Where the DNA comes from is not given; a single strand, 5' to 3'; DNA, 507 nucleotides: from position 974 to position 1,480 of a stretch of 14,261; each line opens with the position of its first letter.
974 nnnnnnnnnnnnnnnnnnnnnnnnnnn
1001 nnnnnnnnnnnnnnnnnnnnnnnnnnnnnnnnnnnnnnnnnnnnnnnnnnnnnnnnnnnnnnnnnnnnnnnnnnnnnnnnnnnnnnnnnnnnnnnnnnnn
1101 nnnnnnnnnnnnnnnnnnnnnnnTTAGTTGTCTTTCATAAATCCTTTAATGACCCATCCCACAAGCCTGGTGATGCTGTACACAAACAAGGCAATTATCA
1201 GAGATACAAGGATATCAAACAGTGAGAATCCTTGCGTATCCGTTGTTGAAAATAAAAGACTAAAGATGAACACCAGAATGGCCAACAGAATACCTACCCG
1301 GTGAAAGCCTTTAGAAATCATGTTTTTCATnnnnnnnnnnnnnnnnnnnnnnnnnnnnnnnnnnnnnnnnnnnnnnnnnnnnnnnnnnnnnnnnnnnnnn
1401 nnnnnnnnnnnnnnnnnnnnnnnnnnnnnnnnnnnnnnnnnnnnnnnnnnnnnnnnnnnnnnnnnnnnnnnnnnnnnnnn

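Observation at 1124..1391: Antisense AT-rich moron encoding a 68-aa two-TM membrane protein between lysis and packaging genes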

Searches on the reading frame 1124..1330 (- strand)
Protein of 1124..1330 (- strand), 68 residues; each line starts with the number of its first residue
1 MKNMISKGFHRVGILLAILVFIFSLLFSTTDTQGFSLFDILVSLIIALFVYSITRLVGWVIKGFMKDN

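Call 4: search_protein_families(library=pfam, proteins=[window:1124-1330:-], max_evalue=0.1)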
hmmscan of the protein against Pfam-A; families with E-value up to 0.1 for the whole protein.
window:1124-1330:- (68 aa): 0 families

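Call 5: search_protein_families(library=phrogs, proteins=[window:1124-1330:-], max_evalue=0.1)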
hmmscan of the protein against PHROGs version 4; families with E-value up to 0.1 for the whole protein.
window:1124-1330:- (68 aa): 3 families
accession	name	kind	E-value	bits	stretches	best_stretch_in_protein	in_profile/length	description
phrog_5266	-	unknown function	0.012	16.8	1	40-67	10-36/38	-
phrog_2892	-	unknown function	0.047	14.8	1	14-66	53-105/121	-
phrog_5315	-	unknown function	0.076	13.8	1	41-58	9-26/48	-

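Call 10: find_homologous_proteins(query=window:1124-1330:-, max_evalue=0.01)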
Query window:1124-1330:- (68 aa): 5 proteins with E <= 0.01 among 10 candidates.
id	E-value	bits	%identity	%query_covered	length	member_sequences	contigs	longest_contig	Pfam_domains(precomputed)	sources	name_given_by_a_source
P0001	6.4e-34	132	99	100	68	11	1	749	-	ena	-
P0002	8.3e-34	132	99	100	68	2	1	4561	-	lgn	-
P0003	1.5e-28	115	85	100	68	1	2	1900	-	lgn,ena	-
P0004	1.4e-25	106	82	100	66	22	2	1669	-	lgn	-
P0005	1.6e-25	106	81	100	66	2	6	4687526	-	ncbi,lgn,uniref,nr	ncbi:hypothetical protein [Escherichia albertii]|uniref:Uncharacterized protein n=1 Tax=Escherichia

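Call 11: search_dna_similar(query=window:1127-1330:-, collection=phages, mode=protein, max_evalue=1, max_rows=30)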
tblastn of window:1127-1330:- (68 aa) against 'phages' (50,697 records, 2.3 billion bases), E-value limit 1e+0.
No match.

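Call 27: search_protein_representatives(alignment_id=A2)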
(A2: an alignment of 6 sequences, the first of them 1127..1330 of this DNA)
Query: 6 sequences, 68 profile positions. Proteins with E-value up to 0.001 (for the whole library): 62; up to 1e-10: 4; up to 1e-30: 0. The best 62 are listed.
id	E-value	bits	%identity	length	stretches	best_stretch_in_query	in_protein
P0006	4.8e-30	119.6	-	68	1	1-67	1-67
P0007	1.1e-14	70.5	-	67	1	1-66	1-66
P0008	1.6e-14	69.9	-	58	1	1-58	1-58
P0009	8.6e-11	58.0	-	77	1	1-65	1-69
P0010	2.7e-10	56.4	-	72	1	1-66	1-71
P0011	7.1e-10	55.0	-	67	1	1-65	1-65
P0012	1.7e-08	50.6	-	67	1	1-68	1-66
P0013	9.3e-08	48.3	-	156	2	40-65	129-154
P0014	2.6e-07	46.8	-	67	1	1-67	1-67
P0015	2.6e-07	46.8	-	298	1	1-65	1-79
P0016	4.8e-07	46.0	-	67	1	3-65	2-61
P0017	7.5e-07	45.4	-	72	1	3-65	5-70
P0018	8.6e-07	45.1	-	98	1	4-65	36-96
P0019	1.5e-06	44.4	-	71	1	4-67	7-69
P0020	1.7e-06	44.2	-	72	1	4-66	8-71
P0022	2.6e-06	43.6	-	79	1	5-65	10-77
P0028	1.7e-05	41.0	-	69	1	5-66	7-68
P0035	4.1e-05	39.8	-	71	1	5-65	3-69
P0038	5.2e-05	39.4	-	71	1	5-65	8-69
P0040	7.3e-05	39.0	-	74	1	4-67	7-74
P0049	2.3e-04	37.4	-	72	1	2-65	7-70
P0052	2.6e-04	37.2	-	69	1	6-65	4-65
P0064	9.1e-04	35.5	-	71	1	4-65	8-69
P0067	9.7e-04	35.4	-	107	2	1-24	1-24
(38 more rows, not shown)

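Call 32: search_protein_families(library=pfam, alignment_id=A3, max_evalue=0.1)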
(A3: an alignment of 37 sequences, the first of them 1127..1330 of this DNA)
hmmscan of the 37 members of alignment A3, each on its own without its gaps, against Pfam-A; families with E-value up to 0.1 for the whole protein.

A. member 1, window:1127-1330:- (68 aa): 0 families

B. families by the number of members that match (of 37 scanned): 33 families (the first 25 are shown)
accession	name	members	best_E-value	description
PF14248.12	DUF4345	3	0.004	Domain of unknown function (DUF4345)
PF06703.16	SPC25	3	0.0041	Microsomal signal peptidase 25 kDa subunit (SPC25)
PF20136.4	DUF6526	3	0.062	Family of unknown function (DUF6526)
PF20563.3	DUF6773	2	0.0002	Family of unknown function (DUF6773)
PF00999.27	Na_H_Exchanger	2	0.00024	Sodium/hydrogen exchanger, transmembrane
PF07331.16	TctB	2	0.039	Tripartite tricarboxylate transporter TctB family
PF11862.13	DUF3382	1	0.00082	Domain of unknown function (DUF3382)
PF08566.15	Pam17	1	0.004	Mitochondrial import protein Pam17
PF25637.1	DUF7942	1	0.0045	Family of unknown function (DUF7942)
PF24677.1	DUF7657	1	0.0078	Domain of unknown function (DUF7657)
PF11309.13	DUF3112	1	0.0099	Protein of unknown function (DUF3112)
PF11677.13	DUF3273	1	0.01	Protein of unknown function (DUF3273)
PF20872.2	MalF_N_TM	1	0.01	MalF, N-terminal region, transmembrane helices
PF19382.4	DUF5957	1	0.013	Family of unknown function (DUF5957)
PF04956.18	TrbC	1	0.016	TrbC/VIRB2 pilin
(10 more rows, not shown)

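Call 33: search_protein_families(library=ncbifam, alignment_id=A3, max_evalue=0.1)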
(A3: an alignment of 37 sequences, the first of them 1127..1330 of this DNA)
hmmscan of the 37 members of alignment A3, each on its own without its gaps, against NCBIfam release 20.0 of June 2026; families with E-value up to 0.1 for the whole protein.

A. member 1, window:1127-1330:- (68 aa): 3 families
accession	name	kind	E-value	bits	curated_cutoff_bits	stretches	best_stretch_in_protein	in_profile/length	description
NF038304.1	EPS_HpsC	equivalog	0.0093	15.6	200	1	29-62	17-48/318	hormogonium polysaccharide secretion pseudopilin HpsC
NF007660.0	PRK10332.1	equivalog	0.031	14.8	86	1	30-59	6-33/107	prepilin-type N-terminal cleavage/methylation domain-containing protein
NF004373.0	PRK05740.1-3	equivalog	0.094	12.5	154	0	9-37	68-96/150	preprotein translocase subunit SecE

B. families by the number of members that match (of 37 scanned): 26 families (the first 25 are shown)
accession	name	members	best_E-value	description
NF033634.1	SLATT_1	5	0.0075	SLATT domain-containing protein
NF007660.0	PRK10332.1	2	0.0067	prepilin-type N-terminal cleavage/methylation domain-containing protein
NF047320.1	morpho_MmpB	2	0.013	morphogenic membrane protein MmpB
TIGR03920.1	T7SS_EccD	2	0.015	type VII secretion integral membrane protein EccD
NF003393.0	PRK04561.1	2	0.021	twin arginine translocase protein A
NF004373.0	PRK05740.1-3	2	0.053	preprotein translocase subunit SecE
NF009250.0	PRK12604.1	1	0.0057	putative monovalent cation/H+ antiporter subunit F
NF004749.0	PRK06080.1-1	1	0.0065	1,4-dihydroxy-2-naphthoate polyprenyltransferase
NF011669.1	PRK15087.1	1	0.0078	PAQR family membrane homeostasis protein TrhA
NF041587.1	YmgF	1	0.0088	cell division-associated protein YmgF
NF038304.1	EPS_HpsC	1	0.0093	hormogonium polysaccharide secretion pseudopilin HpsC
NF003716.0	PRK05326.1-3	1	0.011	potassium/proton antiporter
NF038216.1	ABZJ_00895_fam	1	0.012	ABZJ_00895 family protein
NF041729.1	PA1414_fam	1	0.015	PA1414 family protein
NF045764.1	PhenlGlyoxDHPadG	1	0.021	NADH-dependent phenylglyoxylate dehydrogenase subunit alpha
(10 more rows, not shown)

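Call 34: find_homologous_proteins(query=A3, max_evalue=0.001)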
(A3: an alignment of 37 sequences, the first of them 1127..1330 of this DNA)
Query A3 (37 sequences) (68 aa, profile of the alignment): 132 proteins with E <= 0.001 among 4496 candidates; the best 120 are listed.
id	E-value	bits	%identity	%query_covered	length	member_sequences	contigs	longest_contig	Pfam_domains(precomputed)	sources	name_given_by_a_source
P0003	5.4e-24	102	85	100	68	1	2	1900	-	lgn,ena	-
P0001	1.4e-23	101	99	100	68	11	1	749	-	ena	-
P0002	2.3e-23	100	99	100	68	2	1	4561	-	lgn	-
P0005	2.0e-20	91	81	100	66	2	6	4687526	-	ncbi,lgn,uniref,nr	ncbi:hypothetical protein [Escherichia albertii]|uniref:Uncharacterized protein n=1 Tax=Escherichia 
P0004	2.2e-20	90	82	100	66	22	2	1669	-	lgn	-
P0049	4.4e-17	80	28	99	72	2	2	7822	-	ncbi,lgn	-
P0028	1.7e-16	78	36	93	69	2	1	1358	-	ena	-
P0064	3.1e-16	77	32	93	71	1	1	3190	-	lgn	-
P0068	3.1e-15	74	36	93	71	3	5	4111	-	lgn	-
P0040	4.0e-15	74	31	93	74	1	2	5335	-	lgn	-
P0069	3.0e-14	71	29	100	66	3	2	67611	-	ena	-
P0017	4.8e-14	70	41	96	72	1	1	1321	-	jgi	jgi:hypothetical protein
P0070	7.5e-14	70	30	93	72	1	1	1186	-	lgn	-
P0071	9.5e-14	69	32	97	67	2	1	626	-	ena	-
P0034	2.2e-13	68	34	99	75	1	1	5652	-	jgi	jgi:hypothetical protein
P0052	6.2e-13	67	31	91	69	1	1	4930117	-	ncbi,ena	-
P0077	1.5e-12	65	31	99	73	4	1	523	-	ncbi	-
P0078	1.5e-12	65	34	93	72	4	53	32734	-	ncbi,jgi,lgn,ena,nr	nr:hypothetical protein PNEFENPC_00054 [Escherichia coli] WBW56651.1 hypothetical protein BGAOJDKN_0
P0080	1.8e-12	65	48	37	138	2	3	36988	-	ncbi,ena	-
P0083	3.5e-12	64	31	100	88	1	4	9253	-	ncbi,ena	-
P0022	4.8e-12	64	39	93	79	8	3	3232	-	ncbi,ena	-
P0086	9.4e-12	63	25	100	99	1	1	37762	-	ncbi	-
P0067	4.7e-11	61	46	35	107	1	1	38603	-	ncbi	-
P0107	4.7e-10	57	23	97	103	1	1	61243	-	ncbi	-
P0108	6.0e-10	57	28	93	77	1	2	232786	-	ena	-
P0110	1.0e-9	56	45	32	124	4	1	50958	-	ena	-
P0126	1.2e-8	53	34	100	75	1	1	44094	-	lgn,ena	-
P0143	1.3e-7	50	30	99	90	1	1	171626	-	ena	-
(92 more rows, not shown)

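Call 38: find_encoding_contigs(protein=P0078, flank=6000, max_places=4)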
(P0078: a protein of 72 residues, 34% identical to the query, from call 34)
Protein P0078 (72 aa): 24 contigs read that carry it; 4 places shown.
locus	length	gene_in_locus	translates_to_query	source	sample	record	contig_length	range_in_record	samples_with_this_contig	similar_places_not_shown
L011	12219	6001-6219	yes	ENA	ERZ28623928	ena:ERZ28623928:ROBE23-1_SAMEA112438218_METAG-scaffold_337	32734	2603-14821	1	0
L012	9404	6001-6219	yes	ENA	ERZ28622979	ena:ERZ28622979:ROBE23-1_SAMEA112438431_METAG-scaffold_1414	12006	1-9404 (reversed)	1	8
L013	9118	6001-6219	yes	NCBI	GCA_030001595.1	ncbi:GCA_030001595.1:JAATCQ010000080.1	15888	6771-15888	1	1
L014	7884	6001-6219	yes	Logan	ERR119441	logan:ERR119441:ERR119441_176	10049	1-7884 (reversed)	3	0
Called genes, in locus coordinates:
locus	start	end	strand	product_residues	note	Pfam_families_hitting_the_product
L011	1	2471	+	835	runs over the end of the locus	PF13954:PapC_N, PF00577:Usher, PF13953:PapC_C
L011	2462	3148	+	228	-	PF00345:PapD_N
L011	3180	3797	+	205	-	PF00419:Fimbrial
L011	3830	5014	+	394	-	-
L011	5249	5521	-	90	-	-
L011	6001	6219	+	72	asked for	-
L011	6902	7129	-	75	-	PF01526:DDE_Tnp_Tn3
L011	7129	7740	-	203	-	-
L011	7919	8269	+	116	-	PF01527:HTH_Tnp_1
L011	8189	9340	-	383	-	PF13384:HTH_23 (faint), PF13936:HTH_38, PF00665:rve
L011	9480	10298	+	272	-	PF13276:HTH_21, PF00665:rve, PF13683:rve_3, PF13333:rve_2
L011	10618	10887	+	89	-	-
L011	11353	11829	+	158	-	PF05591:T6SS_VipA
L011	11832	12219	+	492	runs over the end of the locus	PF05943:VipB, PF18945:VipB_2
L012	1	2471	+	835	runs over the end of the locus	PF13954:PapC_N, PF00577:Usher, PF13953:PapC_C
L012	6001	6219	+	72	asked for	-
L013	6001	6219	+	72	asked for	-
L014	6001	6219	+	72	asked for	-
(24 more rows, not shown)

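Call 39: find_related_loci(query=A4, collection=genome_contigs, flank=6000)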
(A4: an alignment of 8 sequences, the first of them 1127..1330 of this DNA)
Query A4 (68 aa) in genome_contigs; peptide patterns used: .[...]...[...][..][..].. (x = any residue, [..] = any of these).
30 stretches matched a pattern; 2 encode a relative of the query (tblastn E <= 1e-3); 2 distinct loci.
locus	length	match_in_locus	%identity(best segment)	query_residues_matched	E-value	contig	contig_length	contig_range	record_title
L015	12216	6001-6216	42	1-67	1e-13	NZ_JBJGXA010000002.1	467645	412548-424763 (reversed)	Erwinia sp. AnSW2-5 AnSW2_5_trimmed_(paired)_contig_2, whole genome shotgun sequence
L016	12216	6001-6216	40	1-67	2e-13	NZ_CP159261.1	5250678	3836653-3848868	Erwinia rhapontici strain 1SR chromosome, complete genome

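Call 40: find_related_loci(query=A4, collection=viral_contigs, flank=6000)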
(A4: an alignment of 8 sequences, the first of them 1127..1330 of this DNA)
Query A4 (68 aa) in viral_contigs; peptide patterns used: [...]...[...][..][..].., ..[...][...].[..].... (x = any residue, [..] = any of these).
57 stretches matched a pattern; 16 encode a relative of the query (tblastn E <= 1e-3); 16 distinct loci.
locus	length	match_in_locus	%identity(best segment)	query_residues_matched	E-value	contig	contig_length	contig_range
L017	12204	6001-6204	100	1-68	4e-40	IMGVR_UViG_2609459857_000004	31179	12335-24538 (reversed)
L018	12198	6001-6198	82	1-68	1e-31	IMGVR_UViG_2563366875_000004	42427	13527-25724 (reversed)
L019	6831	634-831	82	1-68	1e-31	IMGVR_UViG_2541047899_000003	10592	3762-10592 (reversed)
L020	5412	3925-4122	84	1-68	3e-31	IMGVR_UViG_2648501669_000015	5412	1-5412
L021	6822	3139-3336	84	1-68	3e-31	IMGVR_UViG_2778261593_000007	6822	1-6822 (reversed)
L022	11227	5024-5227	68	1-68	6e-28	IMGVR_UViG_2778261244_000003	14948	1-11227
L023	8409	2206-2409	68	1-68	6e-28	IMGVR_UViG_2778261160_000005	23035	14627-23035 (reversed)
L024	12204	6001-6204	68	1-68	1e-27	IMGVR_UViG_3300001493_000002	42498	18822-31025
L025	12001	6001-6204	66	1-68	2e-27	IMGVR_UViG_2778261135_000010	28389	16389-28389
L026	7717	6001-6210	60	1-68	1e-21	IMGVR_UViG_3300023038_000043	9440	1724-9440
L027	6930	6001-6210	60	1-68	1e-21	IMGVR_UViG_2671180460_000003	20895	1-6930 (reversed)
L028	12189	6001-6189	61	1-66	3e-20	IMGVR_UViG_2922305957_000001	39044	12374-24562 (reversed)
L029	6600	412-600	61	1-66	3e-20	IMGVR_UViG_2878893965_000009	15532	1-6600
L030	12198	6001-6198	47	1-66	5e-15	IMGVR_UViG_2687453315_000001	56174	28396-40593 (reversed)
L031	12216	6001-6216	46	1-67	2e-13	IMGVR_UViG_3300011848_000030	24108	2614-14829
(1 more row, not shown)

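Call 44: find_encoding_contigs(protein=P0052, flank=6000, max_places=2)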
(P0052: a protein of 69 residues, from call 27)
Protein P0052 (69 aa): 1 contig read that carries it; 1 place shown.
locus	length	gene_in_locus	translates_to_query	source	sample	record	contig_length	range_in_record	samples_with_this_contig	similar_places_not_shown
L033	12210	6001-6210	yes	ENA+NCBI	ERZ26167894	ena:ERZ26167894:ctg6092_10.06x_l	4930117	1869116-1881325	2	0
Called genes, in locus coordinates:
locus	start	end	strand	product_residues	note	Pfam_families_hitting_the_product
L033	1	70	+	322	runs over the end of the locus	PF13365:Trypsin_2 (weak)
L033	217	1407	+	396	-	PF00656:Peptidase_C14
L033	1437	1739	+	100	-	-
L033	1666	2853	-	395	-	-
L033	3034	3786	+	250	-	-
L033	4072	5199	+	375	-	PF12281:NTP_transf_8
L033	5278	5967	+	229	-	-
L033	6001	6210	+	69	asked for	-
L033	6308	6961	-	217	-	-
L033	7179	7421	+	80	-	-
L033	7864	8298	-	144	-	PF20349:DUF6644 (faint)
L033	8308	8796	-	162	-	PF19649:DUF6152 (faint)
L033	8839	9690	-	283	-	-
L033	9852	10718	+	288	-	PF00126:HTH_1, PF03466:LysR_substrate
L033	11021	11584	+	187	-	PF13392:HNH_3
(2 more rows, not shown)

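Call 45: find_encoding_contigs(protein=P0069, flank=6000, max_places=2)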
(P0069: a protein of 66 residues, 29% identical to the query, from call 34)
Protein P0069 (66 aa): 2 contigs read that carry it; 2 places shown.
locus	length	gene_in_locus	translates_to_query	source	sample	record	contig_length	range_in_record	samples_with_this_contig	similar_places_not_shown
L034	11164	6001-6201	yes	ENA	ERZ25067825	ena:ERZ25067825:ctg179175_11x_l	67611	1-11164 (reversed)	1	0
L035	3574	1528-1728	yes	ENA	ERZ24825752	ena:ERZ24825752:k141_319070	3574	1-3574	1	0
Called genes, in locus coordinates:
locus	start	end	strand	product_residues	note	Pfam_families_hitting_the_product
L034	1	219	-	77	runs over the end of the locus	-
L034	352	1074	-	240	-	-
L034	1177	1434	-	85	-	-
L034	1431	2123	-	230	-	-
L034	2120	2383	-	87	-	-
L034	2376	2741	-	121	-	-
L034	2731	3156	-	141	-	-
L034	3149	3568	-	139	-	-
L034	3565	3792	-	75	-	-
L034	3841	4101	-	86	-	-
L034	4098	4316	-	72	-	-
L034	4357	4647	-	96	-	-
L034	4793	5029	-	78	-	-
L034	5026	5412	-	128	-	-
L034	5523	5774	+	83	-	PF13560:HTH_31 (weak), PF01381:HTH_3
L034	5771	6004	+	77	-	-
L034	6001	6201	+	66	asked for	-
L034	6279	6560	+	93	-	PF02201:SWIB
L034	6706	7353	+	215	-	PF01656:CbiA, PF06564:CBP_BcsQ (faint), PF09140:MipZ (weak), PF10609:ParA (faint), PF13614:AAA_31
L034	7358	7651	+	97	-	PF20605:Antitox_RHH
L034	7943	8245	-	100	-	PF15738:YafQ_toxin, PF05016:ParE_toxin (weak)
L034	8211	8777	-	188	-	-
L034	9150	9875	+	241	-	-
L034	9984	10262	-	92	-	-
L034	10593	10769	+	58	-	-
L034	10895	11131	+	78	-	-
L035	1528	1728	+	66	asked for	-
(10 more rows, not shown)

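Call 46: find_encoding_contigs(protein=P0108, flank=6000, max_places=2)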
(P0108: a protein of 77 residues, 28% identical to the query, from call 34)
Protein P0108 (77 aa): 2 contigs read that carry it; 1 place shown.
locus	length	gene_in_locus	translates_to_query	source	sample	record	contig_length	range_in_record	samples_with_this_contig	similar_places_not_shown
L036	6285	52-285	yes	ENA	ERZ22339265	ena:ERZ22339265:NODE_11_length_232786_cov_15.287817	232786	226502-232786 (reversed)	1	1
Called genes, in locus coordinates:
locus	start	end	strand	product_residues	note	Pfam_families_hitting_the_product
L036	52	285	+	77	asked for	-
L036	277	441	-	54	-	-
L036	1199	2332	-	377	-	PF04055:Radical_SAM, PF12345:DUF3641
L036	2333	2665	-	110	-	PF02627:CMD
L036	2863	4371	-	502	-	PF00535:Glycos_transf_2, PF13641:Glyco_tranf_2_3, PF13632:Glyco_trans_2_3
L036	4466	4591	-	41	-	-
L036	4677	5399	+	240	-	PF00497:SBP_bac_3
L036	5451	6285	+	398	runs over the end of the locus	PF00933:Glyco_hydro_3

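Call 47: search_protein_families(library=padloc, alignment_id=A3, max_evalue=0.1)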
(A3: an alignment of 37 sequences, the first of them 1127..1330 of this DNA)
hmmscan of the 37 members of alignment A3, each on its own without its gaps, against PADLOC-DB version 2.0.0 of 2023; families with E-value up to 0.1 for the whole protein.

A. member 1, window:1127-1330:- (68 aa): 0 families

B. families by the number of members that match (of 37 scanned): 5 families
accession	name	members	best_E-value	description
PDLC01366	Cas5a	1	0.004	CAS-I-A; effector_G5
PDLC04111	JukA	1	0.023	-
PDLC01262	Cas5a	1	0.047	CAS-I-A; effector_G5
PDLC02038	Cas5d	1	0.063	-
PDLC02364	PycTM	1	0.091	-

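Call 48: search_protein_families(library=phrogs, alignment_id=A3, max_evalue=0.01)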
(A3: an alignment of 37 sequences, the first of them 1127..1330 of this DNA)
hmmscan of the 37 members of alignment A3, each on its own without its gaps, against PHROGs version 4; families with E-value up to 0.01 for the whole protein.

A. member 1, window:1127-1330:- (68 aa): 0 families

B. families by the number of members that match (of 37 scanned): 2 families
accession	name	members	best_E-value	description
phrog_34699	-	1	0.0043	-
phrog_9418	-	1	0.0065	-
